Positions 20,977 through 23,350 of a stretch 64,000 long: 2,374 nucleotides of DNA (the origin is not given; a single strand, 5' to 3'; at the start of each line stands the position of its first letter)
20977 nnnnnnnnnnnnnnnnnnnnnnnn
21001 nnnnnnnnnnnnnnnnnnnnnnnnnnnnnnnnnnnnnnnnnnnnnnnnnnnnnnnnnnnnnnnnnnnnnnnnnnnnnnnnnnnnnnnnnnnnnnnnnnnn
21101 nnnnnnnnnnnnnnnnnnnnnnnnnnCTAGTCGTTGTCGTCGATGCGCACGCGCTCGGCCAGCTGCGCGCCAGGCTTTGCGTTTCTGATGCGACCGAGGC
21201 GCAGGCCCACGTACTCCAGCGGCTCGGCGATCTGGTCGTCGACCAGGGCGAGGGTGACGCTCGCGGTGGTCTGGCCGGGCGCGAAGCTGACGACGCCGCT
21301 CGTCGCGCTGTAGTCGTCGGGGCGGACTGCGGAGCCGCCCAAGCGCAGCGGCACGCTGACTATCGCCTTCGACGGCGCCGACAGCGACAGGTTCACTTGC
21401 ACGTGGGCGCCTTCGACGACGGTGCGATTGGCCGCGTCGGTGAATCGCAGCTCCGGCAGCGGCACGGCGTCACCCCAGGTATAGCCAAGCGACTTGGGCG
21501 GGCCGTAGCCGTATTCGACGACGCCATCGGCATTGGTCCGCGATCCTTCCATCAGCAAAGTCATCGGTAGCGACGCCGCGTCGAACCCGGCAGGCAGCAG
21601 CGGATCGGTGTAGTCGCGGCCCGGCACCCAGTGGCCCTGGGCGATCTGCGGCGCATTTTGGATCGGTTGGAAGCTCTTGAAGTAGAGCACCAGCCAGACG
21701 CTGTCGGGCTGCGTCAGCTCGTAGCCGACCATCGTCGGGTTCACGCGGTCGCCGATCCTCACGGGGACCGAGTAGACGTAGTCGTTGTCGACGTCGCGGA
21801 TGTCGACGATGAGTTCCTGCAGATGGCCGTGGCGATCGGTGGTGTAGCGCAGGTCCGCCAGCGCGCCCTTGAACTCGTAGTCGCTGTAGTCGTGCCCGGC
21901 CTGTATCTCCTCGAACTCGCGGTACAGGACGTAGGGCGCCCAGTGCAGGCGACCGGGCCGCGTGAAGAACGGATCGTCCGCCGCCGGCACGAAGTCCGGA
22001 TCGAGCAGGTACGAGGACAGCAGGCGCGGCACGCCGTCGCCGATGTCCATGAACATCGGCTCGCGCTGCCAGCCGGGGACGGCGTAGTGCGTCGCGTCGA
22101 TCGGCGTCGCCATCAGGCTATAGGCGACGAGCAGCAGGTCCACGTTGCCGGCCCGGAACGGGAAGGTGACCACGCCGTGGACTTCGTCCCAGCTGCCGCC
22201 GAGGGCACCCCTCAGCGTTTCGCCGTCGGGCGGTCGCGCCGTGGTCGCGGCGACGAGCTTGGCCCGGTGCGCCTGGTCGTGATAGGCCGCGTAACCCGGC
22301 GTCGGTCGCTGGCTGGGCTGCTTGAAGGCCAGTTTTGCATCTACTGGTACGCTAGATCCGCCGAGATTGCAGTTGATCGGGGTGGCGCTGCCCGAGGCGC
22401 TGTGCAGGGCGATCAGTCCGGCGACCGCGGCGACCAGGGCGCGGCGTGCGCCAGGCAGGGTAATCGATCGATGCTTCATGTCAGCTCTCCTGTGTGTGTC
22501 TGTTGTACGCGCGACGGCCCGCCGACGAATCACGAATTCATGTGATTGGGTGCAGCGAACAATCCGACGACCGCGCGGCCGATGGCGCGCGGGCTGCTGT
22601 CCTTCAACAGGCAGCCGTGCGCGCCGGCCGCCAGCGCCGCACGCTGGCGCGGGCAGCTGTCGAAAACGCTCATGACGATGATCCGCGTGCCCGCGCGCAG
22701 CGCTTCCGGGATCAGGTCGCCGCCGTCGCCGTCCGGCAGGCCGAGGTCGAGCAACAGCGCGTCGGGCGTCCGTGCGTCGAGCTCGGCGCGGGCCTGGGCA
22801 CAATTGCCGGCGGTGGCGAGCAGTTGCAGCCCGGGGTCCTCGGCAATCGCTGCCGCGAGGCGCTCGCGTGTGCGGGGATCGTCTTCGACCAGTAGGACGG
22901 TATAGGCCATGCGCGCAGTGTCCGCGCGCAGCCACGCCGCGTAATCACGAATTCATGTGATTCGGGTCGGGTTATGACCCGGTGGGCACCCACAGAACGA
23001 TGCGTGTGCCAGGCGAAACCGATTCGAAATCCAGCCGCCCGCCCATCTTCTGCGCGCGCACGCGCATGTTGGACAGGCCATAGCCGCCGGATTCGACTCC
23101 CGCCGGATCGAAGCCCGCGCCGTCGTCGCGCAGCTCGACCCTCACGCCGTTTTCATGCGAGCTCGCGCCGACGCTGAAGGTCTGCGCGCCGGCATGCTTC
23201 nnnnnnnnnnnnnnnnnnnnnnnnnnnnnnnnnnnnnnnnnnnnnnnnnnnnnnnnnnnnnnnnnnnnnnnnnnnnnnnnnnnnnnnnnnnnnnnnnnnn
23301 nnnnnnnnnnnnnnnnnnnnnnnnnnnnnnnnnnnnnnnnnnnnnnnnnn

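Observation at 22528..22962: Two identical 20-bp palindromes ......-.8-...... bracketing the REC-only gene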

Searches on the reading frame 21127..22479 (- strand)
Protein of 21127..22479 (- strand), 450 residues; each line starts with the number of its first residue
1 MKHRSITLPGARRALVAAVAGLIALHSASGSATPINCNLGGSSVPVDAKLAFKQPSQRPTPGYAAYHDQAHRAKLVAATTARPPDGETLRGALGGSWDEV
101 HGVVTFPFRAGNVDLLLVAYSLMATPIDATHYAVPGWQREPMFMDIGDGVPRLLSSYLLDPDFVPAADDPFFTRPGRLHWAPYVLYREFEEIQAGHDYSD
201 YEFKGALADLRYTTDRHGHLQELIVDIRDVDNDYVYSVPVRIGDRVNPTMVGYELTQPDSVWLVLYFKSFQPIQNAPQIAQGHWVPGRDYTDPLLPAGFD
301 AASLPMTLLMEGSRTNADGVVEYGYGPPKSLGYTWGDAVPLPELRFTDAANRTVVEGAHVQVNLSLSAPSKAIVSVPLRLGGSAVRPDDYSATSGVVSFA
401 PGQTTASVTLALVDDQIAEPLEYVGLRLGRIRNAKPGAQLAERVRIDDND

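Call 8: search_protein_families(library=pfam, proteins=[window:21127-22479:-])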
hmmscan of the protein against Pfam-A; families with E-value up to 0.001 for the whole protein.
window:21127-22479:- (450 aa): 1 family
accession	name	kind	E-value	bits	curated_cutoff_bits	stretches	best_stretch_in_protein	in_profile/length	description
PF03160.20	Calx-beta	-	4.1e-07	30.5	27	1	360-430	24-96/119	Calx-beta domain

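Call 67: search_protein_families(library=ncbifam, proteins=[window:21127-22479:-], max_evalue=0.001)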
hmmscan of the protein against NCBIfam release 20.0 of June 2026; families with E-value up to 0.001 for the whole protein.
window:21127-22479:- (450 aa): 0 families

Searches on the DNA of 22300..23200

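Call 55: search_rna_families(source=window, start=22300, end=23200, threshold=evalue, max_evalue=1)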
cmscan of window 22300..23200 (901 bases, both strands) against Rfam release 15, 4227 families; matches with E-value up to 1: 1.
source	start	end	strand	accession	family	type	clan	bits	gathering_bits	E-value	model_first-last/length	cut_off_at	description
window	22485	22665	+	RF02691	BTH_s19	Gene; sRNA;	-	17.8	153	0.045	1-224/224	no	Burkholderia sRNA 19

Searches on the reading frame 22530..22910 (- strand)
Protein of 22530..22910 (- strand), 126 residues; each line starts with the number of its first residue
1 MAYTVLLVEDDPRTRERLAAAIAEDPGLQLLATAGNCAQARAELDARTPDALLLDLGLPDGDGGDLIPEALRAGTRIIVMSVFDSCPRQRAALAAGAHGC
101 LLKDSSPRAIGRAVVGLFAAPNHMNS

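Call 8: search_protein_families(library=pfam, proteins=[window:22530-22910:-])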
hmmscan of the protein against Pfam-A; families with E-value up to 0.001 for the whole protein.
window:22530-22910:- (126 aa): 1 family
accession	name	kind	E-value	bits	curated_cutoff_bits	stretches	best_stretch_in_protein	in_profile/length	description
PF00072.30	Response_reg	-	8.3e-17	61.8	30.2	1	5-112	1-108/111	Response regulator receiver domain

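Call 17: find_homologous_proteins(query=window:22533-22910:-)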
Query window:22533-22910:- (126 aa): 169 proteins with E <= 0.001 among 2148 candidates; the best 120 are listed.
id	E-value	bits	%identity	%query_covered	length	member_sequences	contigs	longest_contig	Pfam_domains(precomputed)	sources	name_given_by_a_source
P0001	3.5e-74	265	100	100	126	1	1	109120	PF00072.31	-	-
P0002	6.7e-42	160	69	97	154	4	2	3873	PF00072.31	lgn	-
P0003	6.7e-42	160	67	94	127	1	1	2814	PF00072.31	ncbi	ncbi:MAG: response regulator, partial [Betaproteobacteria bacterium]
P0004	1.9e-41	159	67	98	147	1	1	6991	PF00072.31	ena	-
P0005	5.7e-41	157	67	95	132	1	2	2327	PF00072.31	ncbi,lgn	ncbi:MAG: response regulator [Nevskiales bacterium]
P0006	3.0e-40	155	67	98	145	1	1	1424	PF00072.31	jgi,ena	-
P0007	1.6e-39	153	66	98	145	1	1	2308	PF00072.31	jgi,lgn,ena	-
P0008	8.1e-39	150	65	98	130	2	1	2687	PF00072.31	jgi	jgi:two-component system, NarL family, nitrate/nitrite response regulator NarL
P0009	5.2e-38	148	66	94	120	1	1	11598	PF00072.31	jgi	jgi:DNA-binding NarL/FixJ family response regulator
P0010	5.8e-38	148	63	95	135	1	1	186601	PF00072.31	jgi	jgi:DNA-binding NarL/FixJ family response regulator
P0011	2.6e-37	146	61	98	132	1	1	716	PF00072.31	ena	-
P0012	1.1e-36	144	66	94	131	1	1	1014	PF00072.31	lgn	-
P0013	4.7e-36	141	65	91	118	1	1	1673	PF00072.31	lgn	-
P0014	2.0e-35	139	64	92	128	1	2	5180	PF00072.31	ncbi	ncbi:MAG: response regulator [Nevskiales bacterium]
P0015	5.7e-35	138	66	94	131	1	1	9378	PF00072.31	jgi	jgi:DNA-binding NarL/FixJ family response regulator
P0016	5.3e-34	135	61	98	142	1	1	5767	PF00072.31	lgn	-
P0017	3.4e-32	129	55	98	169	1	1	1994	PF00072.31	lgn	-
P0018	5.3e-31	125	58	94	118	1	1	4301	PF00072.31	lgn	-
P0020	2.0e-27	114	52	97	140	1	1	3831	PF00072.31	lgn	-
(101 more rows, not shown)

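Call 19: find_encoding_contigs(protein=P0010, flank=6000, max_places=3)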
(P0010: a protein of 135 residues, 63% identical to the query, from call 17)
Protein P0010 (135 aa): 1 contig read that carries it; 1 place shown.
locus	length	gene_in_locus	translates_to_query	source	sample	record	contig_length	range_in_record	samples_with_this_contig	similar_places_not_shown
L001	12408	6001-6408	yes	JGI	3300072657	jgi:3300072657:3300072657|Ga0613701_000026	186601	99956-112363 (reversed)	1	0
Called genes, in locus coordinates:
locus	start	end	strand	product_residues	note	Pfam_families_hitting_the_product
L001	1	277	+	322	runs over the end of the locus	PF12911:OppC_N, PF00528:BPD_transp_1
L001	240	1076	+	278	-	PF13304:AAA_21 (faint), PF00005:ABC_tran, PF02463:SMC_N (weak)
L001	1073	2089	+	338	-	PF00005:ABC_tran, PF13401:AAA_22 (weak), PF08352:oligo_HPY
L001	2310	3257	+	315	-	PF02645:DegV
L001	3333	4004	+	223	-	PF00072:Response_reg, PF04545:Sigma70_r4 (faint), PF08281:Sigma70_r4_2 (weak), PF00196:GerE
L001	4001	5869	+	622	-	PF02518:HATPase_c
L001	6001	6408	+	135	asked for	PF00072:Response_reg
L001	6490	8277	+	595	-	PF24051:DUF7355 (faint)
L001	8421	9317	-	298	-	PF04116:FA_hydroxylase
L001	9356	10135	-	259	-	PF01435:Peptidase_M48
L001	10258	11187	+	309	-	-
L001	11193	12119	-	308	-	PF14247:DUF4344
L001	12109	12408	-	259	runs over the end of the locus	PF13672:PP2C_2, PF07228:SpoIIE (faint)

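Call 20: find_encoding_contigs(protein=P0009, flank=6000, max_places=3)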
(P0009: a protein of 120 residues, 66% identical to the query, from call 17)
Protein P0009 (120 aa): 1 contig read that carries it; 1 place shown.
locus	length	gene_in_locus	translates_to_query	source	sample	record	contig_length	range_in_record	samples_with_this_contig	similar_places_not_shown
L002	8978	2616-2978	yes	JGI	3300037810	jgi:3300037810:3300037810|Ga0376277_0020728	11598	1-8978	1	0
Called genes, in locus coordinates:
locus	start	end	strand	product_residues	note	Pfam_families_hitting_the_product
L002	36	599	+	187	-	PF00072:Response_reg, PF08281:Sigma70_r4_2 (weak), PF00196:GerE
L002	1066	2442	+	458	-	PF07695:7TMR-DISM_7TM, PF02518:HATPase_c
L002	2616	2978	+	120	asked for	PF00072:Response_reg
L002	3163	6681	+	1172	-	PF01839:FG-GAP (faint), PF13517:FG-GAP_3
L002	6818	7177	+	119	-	PF12680:SnoaL_2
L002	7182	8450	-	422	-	PF03137:OATP (faint), PF07690:MFS_1, PF00083:Sugar_tr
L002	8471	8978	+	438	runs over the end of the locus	PF10604:Polyketide_cyc2, PF06445:GyrI-like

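Call 25: find_encoding_contigs(protein=P0015, flank=5000, max_places=2)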
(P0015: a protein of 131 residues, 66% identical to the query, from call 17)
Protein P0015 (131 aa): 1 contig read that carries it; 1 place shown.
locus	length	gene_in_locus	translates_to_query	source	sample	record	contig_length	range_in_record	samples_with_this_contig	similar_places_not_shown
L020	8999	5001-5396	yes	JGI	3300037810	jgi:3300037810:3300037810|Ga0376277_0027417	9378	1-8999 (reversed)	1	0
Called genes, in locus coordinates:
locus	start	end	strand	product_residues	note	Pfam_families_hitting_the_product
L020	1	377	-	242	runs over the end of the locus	PF00005:ABC_tran, PF13304:AAA_21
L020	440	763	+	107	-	-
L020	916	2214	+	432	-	PF00463:ICL, PF13714:PEP_mutase, PF00463:ICL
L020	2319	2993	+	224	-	PF00072:Response_reg, PF08281:Sigma70_r4_2 (weak), PF00196:GerE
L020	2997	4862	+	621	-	PF07695:7TMR-DISM_7TM, PF13581:HATPase_c_2 (faint), PF02518:HATPase_c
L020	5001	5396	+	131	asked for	PF00072:Response_reg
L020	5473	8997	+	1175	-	?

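Call 26: find_encoding_contigs(protein=P0004, flank=5000, max_places=2)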
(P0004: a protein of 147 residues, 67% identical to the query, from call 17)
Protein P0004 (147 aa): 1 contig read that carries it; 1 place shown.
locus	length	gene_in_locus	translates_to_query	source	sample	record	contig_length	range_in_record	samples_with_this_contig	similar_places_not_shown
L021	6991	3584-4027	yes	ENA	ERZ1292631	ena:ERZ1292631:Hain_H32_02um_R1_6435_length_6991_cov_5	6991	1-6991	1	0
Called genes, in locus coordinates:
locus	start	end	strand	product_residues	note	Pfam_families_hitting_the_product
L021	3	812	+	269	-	?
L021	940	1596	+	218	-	PF00072:Response_reg, PF08281:Sigma70_r4_2 (weak), PF00196:GerE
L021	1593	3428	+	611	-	PF07695:7TMR-DISM_7TM, PF13581:HATPase_c_2 (faint), PF02518:HATPase_c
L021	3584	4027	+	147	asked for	PF00072:Response_reg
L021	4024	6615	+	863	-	-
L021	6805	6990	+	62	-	?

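Call 31: find_related_loci(query=A2, collection=metagenome_contigs, flank=4000)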
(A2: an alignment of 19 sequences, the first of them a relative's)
Query A2 (126 aa) in metagenome_contigs; peptide patterns used: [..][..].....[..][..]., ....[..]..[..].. (x = any residue, [..] = any of these).
600 stretches matched a pattern (row limit reached: there are more); 429 encode a relative of the query (tblastn E <= 1e-3); the best 80 are kept; 80 distinct loci.
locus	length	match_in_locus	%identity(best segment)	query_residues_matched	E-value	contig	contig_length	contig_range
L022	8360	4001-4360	50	1-119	1e-28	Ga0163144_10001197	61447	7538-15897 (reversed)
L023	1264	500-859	52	3-119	2e-29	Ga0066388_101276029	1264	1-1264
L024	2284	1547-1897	45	3-117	7e-25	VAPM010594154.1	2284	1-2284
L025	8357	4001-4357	47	3-119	3e-24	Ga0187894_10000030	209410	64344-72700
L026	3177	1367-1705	47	4-114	3e-23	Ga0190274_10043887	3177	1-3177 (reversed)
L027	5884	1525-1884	43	3-120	4e-22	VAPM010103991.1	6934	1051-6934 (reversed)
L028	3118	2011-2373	43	2-120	5e-22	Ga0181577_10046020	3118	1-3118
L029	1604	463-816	45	5-119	6e-21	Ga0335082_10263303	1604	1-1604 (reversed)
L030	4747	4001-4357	49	3-119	8e-21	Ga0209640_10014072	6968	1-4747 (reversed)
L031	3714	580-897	40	4-107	3e-20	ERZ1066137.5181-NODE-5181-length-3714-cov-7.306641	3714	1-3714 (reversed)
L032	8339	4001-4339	48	4-114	3e-25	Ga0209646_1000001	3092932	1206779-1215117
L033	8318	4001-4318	38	4-107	8e-20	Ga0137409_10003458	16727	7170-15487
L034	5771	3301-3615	41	4-106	1e-19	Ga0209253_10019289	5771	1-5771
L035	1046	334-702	44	5-125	7e-20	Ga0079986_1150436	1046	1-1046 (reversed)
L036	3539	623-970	39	3-117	1e-19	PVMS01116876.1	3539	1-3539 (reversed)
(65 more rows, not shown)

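Call 35: find_encoding_contigs(protein=P0016, flank=4000, max_places=2)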
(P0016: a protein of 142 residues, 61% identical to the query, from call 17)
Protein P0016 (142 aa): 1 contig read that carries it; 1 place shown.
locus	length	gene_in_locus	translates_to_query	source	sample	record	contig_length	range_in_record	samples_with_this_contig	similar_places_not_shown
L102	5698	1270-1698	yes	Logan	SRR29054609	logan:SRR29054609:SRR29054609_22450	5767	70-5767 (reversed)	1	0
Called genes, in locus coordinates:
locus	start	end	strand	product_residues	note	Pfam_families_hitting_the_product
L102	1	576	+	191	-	?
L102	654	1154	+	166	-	PF01797:Y1_Tnp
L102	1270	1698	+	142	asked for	PF00072:Response_reg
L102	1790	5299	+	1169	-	PF03160:Calx-beta (weak), PF01839:FG-GAP (weak), PF13517:FG-GAP_3, PF01839:FG-GAP (weak), PF13517:FG-GAP_3, PF01839:FG-GAP (weak), PF13517:FG-GAP_3, PF03160:Calx-beta, +2 more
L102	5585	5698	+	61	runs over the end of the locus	?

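Call 36: find_encoding_contigs(protein=P0014, flank=4000, max_places=2)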
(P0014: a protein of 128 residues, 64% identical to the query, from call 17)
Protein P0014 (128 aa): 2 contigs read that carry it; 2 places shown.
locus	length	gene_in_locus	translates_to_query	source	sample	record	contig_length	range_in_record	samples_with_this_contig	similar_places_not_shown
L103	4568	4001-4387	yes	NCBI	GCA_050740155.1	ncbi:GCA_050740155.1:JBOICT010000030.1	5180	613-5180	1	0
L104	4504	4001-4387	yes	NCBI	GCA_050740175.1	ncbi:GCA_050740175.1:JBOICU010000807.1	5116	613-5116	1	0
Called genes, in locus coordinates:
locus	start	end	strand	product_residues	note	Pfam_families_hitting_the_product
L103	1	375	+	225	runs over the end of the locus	PF00072:Response_reg, PF13384:HTH_23 (faint), PF00196:GerE, PF08281:Sigma70_r4_2 (weak)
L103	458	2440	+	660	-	PF07695:7TMR-DISM_7TM, PF13581:HATPase_c_2 (weak), PF02518:HATPase_c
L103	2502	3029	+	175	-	-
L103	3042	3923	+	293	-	PF08843:AbiEii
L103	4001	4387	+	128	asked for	PF00072:Response_reg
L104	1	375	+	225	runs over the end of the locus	PF00072:Response_reg, PF13384:HTH_23 (faint), PF00196:GerE, PF08281:Sigma70_r4_2 (weak)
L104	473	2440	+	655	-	PF07695:7TMR-DISM_7TM, PF13581:HATPase_c_2 (weak), PF02518:HATPase_c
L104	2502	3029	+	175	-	-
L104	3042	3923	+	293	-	PF08843:AbiEii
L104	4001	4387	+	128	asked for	PF00072:Response_reg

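Call 37: find_encoding_contigs(protein=P0018, flank=4000, max_places=2)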
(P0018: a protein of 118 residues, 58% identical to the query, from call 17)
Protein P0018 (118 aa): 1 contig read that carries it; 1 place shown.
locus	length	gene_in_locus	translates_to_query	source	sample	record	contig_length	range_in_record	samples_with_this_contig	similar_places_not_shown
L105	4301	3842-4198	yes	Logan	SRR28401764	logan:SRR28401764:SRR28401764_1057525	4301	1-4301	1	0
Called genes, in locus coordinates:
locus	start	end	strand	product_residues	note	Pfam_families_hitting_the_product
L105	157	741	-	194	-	-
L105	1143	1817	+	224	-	PF00072:Response_reg, PF00196:GerE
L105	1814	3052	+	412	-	-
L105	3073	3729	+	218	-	PF07730:HisKA_3 (faint), PF13581:HATPase_c_2 (weak), PF02518:HATPase_c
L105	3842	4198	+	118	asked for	PF00072:Response_reg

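Call 38: find_encoding_contigs(protein=P0020, flank=4000, max_places=2)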
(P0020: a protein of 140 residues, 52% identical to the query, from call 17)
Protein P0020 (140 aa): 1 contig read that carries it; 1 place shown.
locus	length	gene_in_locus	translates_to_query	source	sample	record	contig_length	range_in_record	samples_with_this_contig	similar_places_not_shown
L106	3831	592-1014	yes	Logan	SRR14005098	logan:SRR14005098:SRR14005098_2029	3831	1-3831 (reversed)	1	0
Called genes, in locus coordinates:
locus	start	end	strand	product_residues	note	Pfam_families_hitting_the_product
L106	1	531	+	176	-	?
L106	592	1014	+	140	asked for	PF00072:Response_reg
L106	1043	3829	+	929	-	?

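Call 57: find_encoding_contigs(protein=P0017, flank=3000, max_places=2)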
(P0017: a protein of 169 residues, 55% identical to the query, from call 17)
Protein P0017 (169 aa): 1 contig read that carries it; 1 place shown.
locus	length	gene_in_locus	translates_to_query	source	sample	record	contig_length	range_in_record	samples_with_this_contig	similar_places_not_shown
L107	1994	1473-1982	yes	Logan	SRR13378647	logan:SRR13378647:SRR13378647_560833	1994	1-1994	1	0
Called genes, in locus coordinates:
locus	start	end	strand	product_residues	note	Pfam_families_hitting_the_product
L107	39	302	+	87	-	PF04014:MazE_antitoxin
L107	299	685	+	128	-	PF01850:PIN, PF13470:PIN_3 (weak)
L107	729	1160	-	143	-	PF01850:PIN (weak)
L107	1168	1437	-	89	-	PF02604:PhdYeFM_antitox (weak)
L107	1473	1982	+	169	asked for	PF00072:Response_reg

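Call 58: find_encoding_contigs(protein=P0008, flank=3000, max_places=2)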
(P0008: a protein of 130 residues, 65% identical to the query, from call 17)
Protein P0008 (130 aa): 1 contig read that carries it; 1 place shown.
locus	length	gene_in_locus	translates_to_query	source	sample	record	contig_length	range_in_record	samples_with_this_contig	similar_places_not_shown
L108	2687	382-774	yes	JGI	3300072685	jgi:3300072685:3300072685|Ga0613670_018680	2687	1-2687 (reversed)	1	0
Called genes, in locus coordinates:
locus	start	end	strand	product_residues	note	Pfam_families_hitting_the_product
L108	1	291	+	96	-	?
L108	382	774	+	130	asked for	PF00072:Response_reg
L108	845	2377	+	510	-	-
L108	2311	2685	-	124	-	?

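Call 59: find_encoding_contigs(protein=P0005, flank=3000, max_places=2)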
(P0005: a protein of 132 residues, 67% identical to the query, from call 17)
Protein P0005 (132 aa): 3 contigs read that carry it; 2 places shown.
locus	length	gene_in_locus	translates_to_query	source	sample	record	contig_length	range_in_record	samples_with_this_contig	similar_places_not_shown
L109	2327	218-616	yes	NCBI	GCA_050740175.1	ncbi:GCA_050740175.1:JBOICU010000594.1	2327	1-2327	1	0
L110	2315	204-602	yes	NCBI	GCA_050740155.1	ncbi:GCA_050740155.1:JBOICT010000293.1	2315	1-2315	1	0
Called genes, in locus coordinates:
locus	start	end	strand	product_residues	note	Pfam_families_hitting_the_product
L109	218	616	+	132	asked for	PF00072:Response_reg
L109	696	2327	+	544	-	PF13583:Reprolysin_4, PF13688:Reprolysin_5, PF13574:Reprolysin_2, PF13582:Reprolysin_3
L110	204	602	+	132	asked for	PF00072:Response_reg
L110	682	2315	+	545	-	PF13583:Reprolysin_4, PF13688:Reprolysin_5, PF13574:Reprolysin_2, PF13582:Reprolysin_3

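Call 60: find_encoding_contigs(protein=P0003, flank=3000, max_places=2)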
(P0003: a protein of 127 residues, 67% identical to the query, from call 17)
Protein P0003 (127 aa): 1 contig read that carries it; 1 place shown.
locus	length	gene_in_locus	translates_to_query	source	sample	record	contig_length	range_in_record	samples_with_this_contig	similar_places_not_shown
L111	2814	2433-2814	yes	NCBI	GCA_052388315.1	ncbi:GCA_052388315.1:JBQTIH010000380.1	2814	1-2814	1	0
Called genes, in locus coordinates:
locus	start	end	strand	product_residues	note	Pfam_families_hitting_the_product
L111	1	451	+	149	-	PF14493:HTH_40 (faint), PF08281:Sigma70_r4_2, PF00196:GerE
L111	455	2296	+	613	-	PF07695:7TMR-DISM_7TM, PF02518:HATPase_c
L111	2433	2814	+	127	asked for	PF00072:Response_reg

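Call 67: search_protein_families(library=ncbifam, proteins=[window:22530-22910:-], max_evalue=0.001)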
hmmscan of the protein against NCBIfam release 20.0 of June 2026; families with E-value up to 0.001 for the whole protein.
window:22530-22910:- (126 aa): 36 families (the best 25 are shown)
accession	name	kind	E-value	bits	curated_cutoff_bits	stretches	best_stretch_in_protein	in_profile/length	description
NF007935.0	PRK10651.1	equivalog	4.8e-14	52.1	250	1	3-110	7-116/216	two-component system response regulator NarL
NF007708.0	PRK10403.1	equivalog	3.6e-13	49.5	343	1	2-113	6-119/215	nitrate/nitrite response regulator protein NarP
NF001965.0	PRK00742.1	subfamily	6.6e-11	42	293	1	2-106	3-110/357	chemotaxis-specific protein-glutamate methyltransferase CheB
NF007685.0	PRK10360.1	equivalog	7.7e-11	42.2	258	1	4-114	3-112/196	response regulator transcription factor UhpA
NF007820.0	PRK10529.1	equivalog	4.3e-10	39.4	325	1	4-103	3-101/225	two-component system response regulator KdpE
NF009206.0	PRK12555.1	subfamily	1.4e-09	37.4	342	1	5-97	3-95/340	chemotaxis-specific protein-glutamate methyltransferase CheB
NF011896.0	PRK15369.1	equivalog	1.6e-09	37.6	242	1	2-109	3-112/211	two component system response regulator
NF052445.1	RespRegMctR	equivalog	6.3e-09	35.5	300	1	4-116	3-117/205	two-component system response regulator MctR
NF033791.1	ActR_PrrA_rreg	equivalog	1.5e-08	34.9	250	1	4-114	3-113/173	ActR/PrrA/RegA family redox response regulator transcription factor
NF007467.0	PRK10046.1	equivalog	2.2e-08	33.9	264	1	3-74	5-76/226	two-component response regulator DpiA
NF007928.2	PRK10643.1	equivalog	5.6e-07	29.4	330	1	5-103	3-101/216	two-component system response regulator PmrA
NF045505.1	RR_RssB_Pseudo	equivalog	1.5e-06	27.6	700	1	3-104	6-107/394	two-component system response regulator RssB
NF008677.0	PRK11697.1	equivalog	1.7e-06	27.6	246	1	4-68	3-67/238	two-component system response regulator BtsR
NF008034.0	PRK10766.1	equivalog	1.8e-06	27.6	275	1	1-80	1-77/231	two-component system response regulator TorR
TIGR02956.1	TMAO_torS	equivalog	2.9e-06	25.7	676.5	1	4-68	703-765/967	TMAO reductase system sensor histidine kinase/response regulator TorS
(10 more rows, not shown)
